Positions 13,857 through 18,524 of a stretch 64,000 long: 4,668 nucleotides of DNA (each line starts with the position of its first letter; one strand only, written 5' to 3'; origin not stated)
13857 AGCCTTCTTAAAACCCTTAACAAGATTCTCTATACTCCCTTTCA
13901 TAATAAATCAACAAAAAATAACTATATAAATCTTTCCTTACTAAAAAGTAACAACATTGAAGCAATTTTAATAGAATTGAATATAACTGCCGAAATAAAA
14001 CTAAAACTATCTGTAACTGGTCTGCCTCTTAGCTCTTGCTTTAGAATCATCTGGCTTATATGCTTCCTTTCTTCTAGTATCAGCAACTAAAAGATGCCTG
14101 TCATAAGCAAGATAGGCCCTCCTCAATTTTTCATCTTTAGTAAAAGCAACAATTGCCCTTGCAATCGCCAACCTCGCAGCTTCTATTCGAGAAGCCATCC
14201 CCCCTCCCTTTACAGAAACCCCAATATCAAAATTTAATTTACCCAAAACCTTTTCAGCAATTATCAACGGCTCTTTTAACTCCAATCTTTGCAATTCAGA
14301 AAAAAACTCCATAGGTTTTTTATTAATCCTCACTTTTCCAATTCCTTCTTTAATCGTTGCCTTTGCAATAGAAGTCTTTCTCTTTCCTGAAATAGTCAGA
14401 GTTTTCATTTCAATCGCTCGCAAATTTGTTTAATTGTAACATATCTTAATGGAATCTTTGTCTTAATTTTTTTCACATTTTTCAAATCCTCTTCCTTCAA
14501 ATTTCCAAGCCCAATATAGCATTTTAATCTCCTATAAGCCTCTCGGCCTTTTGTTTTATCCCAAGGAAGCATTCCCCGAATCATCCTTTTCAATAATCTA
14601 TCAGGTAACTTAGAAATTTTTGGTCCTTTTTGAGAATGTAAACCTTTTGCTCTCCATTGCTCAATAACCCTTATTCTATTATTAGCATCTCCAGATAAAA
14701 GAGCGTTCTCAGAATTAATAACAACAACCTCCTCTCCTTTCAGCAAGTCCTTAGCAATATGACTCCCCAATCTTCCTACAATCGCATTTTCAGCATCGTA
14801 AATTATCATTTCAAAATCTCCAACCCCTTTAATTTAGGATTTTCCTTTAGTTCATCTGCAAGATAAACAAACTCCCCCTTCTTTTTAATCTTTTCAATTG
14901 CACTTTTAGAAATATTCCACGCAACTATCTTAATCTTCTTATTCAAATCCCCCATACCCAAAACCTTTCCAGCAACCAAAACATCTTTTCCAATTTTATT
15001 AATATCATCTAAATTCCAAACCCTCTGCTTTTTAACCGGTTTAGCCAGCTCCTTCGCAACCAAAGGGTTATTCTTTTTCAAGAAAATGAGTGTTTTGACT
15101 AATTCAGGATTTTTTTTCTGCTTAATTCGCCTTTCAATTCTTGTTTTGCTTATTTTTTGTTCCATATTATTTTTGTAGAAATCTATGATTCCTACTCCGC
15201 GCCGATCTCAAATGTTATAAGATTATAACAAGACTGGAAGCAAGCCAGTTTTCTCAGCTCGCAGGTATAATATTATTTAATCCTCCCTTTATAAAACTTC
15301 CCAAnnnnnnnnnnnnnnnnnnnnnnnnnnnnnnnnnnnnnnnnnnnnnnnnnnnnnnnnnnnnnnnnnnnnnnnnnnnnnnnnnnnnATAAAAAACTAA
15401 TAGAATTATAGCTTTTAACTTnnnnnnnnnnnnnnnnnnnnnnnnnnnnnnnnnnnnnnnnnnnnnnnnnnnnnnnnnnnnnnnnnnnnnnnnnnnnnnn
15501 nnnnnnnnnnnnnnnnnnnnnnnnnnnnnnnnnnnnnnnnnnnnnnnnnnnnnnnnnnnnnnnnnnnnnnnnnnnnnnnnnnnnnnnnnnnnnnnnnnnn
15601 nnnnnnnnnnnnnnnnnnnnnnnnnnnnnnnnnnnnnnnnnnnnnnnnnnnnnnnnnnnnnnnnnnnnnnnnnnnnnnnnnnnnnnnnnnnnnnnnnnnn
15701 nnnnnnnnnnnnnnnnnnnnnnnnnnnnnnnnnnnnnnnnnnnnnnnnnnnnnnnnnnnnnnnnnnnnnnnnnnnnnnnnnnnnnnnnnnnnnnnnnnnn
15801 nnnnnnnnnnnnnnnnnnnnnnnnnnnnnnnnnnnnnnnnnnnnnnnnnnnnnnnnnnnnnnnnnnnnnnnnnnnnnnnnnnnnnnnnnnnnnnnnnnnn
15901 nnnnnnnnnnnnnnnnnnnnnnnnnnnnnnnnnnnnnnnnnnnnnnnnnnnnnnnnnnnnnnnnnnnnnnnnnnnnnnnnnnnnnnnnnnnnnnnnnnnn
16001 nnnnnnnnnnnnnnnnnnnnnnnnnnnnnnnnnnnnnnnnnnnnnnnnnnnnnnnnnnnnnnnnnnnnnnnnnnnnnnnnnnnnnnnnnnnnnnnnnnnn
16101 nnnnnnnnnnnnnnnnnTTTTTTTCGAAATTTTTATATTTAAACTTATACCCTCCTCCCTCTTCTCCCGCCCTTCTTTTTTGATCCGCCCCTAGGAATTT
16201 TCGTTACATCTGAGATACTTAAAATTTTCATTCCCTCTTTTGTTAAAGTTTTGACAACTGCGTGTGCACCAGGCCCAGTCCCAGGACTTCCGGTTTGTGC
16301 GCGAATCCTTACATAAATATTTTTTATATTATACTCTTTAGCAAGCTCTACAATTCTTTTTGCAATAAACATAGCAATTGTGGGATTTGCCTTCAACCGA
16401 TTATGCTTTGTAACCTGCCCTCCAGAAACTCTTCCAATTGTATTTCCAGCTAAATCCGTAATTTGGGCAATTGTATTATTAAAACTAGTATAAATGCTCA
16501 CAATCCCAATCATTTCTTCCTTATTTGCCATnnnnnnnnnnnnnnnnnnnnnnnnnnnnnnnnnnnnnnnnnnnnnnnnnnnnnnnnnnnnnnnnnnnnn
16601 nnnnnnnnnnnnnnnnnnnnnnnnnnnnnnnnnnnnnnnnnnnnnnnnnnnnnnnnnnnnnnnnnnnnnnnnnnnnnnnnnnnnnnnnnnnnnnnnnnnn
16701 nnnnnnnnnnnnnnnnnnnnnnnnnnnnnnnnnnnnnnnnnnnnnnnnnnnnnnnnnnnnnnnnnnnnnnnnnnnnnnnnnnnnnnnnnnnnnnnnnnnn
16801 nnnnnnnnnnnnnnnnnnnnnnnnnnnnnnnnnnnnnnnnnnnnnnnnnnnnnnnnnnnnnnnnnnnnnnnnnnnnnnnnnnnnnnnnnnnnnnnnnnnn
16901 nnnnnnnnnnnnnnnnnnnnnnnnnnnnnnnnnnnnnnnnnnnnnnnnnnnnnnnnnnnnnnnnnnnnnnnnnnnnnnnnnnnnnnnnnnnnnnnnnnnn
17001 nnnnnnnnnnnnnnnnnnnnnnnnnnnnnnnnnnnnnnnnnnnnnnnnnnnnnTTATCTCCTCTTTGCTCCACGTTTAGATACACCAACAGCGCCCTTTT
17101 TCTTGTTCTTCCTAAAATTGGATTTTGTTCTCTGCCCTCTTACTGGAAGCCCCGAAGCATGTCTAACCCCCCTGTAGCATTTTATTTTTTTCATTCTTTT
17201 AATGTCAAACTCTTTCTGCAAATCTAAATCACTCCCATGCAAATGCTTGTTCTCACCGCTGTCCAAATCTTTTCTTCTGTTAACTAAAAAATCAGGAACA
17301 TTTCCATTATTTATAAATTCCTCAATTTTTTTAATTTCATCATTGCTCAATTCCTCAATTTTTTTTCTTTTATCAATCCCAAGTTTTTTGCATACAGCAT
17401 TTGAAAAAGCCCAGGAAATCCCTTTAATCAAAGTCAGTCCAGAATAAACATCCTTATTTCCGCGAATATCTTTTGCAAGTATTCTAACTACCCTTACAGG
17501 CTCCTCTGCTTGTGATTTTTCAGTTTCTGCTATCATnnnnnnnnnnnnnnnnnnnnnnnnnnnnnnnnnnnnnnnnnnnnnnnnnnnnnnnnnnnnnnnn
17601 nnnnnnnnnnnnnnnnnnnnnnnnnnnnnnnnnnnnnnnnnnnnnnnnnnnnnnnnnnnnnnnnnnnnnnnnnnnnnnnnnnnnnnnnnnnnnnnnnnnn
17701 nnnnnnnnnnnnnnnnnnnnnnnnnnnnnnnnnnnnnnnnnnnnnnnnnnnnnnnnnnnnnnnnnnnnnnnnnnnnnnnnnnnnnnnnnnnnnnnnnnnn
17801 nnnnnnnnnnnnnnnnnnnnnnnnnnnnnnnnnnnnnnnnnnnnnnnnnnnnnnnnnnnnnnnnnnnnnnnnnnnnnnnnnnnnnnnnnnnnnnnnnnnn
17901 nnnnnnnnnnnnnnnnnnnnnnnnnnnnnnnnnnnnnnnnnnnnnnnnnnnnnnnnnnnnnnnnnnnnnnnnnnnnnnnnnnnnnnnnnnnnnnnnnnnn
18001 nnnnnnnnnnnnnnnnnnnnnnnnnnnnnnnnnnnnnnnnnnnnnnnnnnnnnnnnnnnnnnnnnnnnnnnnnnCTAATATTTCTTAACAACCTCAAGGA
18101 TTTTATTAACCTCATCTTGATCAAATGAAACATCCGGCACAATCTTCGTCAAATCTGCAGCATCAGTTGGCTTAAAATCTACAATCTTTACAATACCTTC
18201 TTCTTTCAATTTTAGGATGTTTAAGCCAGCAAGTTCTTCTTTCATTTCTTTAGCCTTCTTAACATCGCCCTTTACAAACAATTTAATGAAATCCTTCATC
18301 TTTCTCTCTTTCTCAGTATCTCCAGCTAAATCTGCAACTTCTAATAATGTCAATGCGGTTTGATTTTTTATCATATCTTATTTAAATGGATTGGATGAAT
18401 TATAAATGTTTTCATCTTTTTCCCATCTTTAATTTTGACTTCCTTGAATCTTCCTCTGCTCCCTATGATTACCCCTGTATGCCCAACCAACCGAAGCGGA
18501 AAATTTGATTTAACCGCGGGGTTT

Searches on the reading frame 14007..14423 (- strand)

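Call 59: search_protein_families(library=pfam, proteins=[window:14007-14423:-], max_evalue=0.00001)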
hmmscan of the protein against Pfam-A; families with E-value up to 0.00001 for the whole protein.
window:14007-14423:- (138 aa): 1 family
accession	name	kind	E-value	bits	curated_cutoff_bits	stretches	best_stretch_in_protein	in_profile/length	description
PF00380.25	Ribosomal_S9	-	8.1e-33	113.9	22.5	1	13-138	1-121/121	Ribosomal protein S9/S16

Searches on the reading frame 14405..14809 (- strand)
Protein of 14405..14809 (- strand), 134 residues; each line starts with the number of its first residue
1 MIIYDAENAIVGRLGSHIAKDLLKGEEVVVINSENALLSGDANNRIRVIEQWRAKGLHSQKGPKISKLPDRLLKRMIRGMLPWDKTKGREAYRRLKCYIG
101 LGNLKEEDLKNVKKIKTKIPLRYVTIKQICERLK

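Call 59: search_protein_families(library=pfam, proteins=[window:14405-14809:-], max_evalue=0.00001)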
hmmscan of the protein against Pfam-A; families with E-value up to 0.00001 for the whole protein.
window:14405-14809:- (134 aa): 1 family
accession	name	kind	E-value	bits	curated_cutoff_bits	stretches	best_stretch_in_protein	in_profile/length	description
PF00572.24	Ribosomal_L13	-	6.4e-17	62.2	23.8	1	2-100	4-115/119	Ribosomal protein L13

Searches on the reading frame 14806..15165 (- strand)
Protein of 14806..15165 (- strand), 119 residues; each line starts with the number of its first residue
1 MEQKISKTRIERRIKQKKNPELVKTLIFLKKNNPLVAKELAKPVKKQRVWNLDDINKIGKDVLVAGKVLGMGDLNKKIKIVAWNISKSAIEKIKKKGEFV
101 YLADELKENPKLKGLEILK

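Call 59: search_protein_families(library=pfam, proteins=[window:14806-15165:-], max_evalue=0.00001)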
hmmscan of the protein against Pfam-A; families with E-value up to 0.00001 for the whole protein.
window:14806-15165:- (119 aa): 1 family
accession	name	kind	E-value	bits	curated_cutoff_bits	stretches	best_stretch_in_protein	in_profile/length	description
PF00828.25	Ribosomal_L27A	-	2.4e-07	31.5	21.5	1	64-97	36-68/72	Ribosomal proteins 50S-L15, 50S-L18e, 60S-L27A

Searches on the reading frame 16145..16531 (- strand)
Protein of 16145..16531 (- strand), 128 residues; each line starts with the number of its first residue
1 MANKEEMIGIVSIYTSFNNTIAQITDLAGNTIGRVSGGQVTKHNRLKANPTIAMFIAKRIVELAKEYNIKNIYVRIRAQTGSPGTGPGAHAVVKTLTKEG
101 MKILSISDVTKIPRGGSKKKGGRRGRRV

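Call 59: search_protein_families(library=pfam, proteins=[window:16145-16531:-], max_evalue=0.00001)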
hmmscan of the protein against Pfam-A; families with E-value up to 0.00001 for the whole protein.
window:16145-16531:- (128 aa): 1 family
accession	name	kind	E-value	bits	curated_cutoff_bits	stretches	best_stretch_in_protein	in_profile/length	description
PF00411.24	Ribosomal_S11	-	4.8e-25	88.5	25.1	1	9-124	1-110/110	Ribosomal protein S11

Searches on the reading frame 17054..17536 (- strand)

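Call 59: search_protein_families(library=pfam, proteins=[window:17054-17536:-], max_evalue=0.00001)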
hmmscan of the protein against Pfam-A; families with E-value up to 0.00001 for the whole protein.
window:17054-17536:- (160 aa): 1 family
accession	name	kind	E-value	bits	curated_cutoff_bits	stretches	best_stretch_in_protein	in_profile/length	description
PF00416.27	Ribosomal_S13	-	8.3e-40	136.6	31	1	18-142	1-127/128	Ribosomal protein S13/S18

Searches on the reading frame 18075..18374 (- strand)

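Call 59: search_protein_families(library=pfam, proteins=[window:18075-18374:-], max_evalue=0.00001)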
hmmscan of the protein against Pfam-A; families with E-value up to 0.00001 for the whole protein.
window:18075-18374:- (99 aa): 1 family
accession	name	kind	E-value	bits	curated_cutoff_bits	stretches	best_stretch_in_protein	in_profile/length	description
PF03874.21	RNA_pol_Rpb4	-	6e-07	30.2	25.6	1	36-99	50-115/116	RNA polymerase Rpb4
